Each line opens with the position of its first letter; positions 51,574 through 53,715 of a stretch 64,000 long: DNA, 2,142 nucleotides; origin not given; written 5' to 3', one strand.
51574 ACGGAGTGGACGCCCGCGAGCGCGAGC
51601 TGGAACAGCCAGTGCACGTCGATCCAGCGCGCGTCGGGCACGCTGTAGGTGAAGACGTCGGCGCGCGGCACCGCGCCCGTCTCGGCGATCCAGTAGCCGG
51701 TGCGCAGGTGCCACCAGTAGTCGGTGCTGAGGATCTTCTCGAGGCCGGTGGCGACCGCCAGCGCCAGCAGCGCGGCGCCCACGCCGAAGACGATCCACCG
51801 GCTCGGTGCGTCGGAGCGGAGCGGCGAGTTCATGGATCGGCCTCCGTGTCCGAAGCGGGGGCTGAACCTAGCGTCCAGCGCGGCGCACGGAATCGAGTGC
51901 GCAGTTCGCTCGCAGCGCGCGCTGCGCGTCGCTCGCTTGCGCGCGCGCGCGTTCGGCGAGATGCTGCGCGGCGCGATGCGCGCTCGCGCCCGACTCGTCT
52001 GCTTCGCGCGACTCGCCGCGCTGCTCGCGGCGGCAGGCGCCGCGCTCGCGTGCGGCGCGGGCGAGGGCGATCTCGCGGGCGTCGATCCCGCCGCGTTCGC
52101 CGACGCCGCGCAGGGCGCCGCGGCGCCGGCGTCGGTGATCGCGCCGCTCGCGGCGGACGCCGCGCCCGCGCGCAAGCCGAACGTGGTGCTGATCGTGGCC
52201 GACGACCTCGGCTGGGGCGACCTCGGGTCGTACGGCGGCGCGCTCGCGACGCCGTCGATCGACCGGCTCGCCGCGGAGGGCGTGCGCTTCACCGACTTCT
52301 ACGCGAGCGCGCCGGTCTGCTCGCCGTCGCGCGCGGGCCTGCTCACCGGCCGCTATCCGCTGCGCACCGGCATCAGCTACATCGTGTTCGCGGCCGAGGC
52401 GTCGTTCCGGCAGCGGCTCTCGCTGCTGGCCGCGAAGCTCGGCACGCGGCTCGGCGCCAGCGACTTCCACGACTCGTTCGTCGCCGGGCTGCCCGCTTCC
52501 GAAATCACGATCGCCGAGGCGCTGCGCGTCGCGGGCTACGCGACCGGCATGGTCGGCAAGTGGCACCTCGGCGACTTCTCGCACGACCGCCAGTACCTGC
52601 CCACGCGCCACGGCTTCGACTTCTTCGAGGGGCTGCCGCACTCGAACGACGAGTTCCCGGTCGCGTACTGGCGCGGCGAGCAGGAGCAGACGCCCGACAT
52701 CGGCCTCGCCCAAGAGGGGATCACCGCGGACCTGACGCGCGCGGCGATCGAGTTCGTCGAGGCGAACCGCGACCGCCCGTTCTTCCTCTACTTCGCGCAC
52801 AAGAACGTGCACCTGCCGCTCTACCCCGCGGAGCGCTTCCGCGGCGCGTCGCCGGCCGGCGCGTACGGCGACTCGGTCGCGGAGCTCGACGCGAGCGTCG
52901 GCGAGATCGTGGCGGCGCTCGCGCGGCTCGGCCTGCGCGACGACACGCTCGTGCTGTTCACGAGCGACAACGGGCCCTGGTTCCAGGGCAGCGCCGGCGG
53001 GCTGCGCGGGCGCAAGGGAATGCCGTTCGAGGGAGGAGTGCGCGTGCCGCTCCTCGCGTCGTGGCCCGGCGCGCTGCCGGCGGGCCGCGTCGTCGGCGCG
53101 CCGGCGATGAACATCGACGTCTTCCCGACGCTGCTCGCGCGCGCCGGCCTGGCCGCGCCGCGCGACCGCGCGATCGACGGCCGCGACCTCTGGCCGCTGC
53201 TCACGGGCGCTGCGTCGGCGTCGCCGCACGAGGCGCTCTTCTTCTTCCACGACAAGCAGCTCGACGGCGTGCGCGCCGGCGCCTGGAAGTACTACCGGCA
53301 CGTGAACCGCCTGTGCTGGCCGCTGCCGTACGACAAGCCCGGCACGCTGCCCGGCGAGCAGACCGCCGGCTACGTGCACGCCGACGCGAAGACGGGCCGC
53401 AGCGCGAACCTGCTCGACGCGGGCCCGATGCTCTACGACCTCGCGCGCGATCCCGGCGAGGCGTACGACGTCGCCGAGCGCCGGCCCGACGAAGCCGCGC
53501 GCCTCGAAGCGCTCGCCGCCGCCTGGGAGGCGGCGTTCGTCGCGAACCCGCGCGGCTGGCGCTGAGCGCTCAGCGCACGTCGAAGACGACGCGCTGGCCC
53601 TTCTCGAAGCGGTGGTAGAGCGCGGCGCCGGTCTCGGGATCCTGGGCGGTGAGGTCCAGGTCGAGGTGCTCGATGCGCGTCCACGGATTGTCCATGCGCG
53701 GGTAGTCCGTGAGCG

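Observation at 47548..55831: Cytoplasmic and lipoprotein paralogues of one unknown large protein, with the exported copy beside a lipoprotein sulfatase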

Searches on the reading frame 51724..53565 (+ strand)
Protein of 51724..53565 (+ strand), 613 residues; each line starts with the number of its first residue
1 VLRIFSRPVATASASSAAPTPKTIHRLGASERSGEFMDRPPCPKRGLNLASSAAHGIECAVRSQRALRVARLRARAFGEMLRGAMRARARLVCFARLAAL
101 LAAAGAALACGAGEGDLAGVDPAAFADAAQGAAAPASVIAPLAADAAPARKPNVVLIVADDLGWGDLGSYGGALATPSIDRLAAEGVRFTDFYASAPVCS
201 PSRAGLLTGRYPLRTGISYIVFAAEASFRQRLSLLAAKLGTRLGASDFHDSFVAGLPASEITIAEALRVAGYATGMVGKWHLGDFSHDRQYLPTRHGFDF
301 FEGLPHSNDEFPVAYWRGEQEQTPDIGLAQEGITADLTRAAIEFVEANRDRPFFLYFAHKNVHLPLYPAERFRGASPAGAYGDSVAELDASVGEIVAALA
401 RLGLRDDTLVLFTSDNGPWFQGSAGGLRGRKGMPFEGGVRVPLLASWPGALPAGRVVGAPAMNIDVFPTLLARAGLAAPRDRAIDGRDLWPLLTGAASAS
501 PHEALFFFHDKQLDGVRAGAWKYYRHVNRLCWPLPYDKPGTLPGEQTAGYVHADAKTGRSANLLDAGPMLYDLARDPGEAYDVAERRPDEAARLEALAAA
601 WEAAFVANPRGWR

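Call 11: search_protein_families(library=pfam, proteins=[window:51724-53565:+], max_evalue=0.01)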
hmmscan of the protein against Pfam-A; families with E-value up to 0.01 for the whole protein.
window:51724-53565:+ (613 aa): 4 families
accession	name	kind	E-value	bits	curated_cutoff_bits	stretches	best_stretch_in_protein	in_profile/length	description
PF00884.28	Sulfatase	-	4.1e-59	200.8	25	1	152-475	1-300/301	Sulfatase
PF01663.27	Phosphodiest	-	5.2e-09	36.6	23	1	154-417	1-220/342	Type I phosphodiesterase / nucleotide pyrophosphatase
PF14707.11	Sulfatase_C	-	1e-08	36.2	30.9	1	500-603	1-91/127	C-terminal region of aryl-sulfatase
PF16347.10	SGSH_C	-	1.3e-08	35.6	29.3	1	433-507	10-82/154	N-sulphoglucosamine sulphohydrolase, C-terminal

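Call 13: search_protein_families(library=ncbifam, proteins=[window:51724-53565:+], max_evalue=1)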
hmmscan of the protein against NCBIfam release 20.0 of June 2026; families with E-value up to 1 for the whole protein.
window:51724-53565:+ (613 aa): 7 families
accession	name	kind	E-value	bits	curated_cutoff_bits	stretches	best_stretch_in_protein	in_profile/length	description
TIGR03417.1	chol_sulfatase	equivalog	1.3e-37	129.9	433.45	3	380-524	254-397/500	choline-sulfatase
NF010322.0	PRK13759.1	equivalog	5.9e-35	120.7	481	2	380-498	269-385/486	arylsulfatase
NF045661.1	HdlasePehA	equivalog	3.4e-26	91.9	900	2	381-510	284-409/506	phosphoric/sulfuric ester hydrolase PehA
NF052527.1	Mn_arylsulf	exception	1.2e-15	57.4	850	2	151-213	1-65/479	manganese-dependent arylsulfatase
NF051873.1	AlkPhosPhoY32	equivalog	1e-07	30.9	1000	2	396-487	451-536/539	alkaline phosphatase PhoY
NF038282.1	LapC_YejM_PbgA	exception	0.022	13.1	825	1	351-473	389-499/584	LPS biosynthesis-modulating metalloenzyme YejM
NF058595.1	invert_tail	domain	0.18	12.1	37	1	76-115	38-77/113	lipo-invert putative C-terminal anchoring domain-containing protein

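Call 80: search_solved_structures(query=window:51958-53562:+, max_evalue=1e-20)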
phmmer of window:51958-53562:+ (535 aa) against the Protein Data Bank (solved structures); distinct sequences matched with E-value up to 1e-20: 60.
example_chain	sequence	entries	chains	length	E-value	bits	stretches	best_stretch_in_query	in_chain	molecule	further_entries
8eg3_A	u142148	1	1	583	2.7e-74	254.2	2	251-504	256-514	Steryl-sulfatase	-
1e2s_P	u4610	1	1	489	4.6e-74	253.4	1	175-505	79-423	Arylsulfatase A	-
1e1z_P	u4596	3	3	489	5.9e-74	253.1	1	175-505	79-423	Arylsulfatase A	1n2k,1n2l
1e3c_P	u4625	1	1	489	6.5e-74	253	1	175-505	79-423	Arylsulfatase A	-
1p49_A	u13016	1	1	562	9.1e-74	252.5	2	251-504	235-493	STERYL-SULFATASE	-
1auk_A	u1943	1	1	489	1.5e-73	251.8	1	175-505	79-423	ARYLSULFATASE A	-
1e33_P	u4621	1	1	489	2.9e-73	250.8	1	270-505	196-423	Arylsulfatase A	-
4fdi_A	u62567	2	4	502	1e-67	232.5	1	72-508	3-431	N-acetylgalactosamine-6-sulfatase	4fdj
9fo1_A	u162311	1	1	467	4.2e-65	223.9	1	69-442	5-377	k-carrageenan sulfatase S1_16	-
7stt_A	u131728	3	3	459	1.1e-60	209.3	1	71-142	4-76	N-acetylgalactosamine-6-sulfatase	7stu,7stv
6prm_A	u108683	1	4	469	1.7e-56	195.5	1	70-451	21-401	exo-4S-kappa carrageenan S1 sulfatase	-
6psm_A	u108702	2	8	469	4.6e-55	190.7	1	70-451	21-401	exo-4S-kappa carrageenan S1 sulfatase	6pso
7p26_AAA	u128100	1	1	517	8.1e-54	186.6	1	253-450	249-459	Putative arylsulfatase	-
6bia_A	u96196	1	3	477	1.9e-53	185.4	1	176-456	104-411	Sulfatase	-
3ed4_A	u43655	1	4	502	2.7e-53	184.9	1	66-140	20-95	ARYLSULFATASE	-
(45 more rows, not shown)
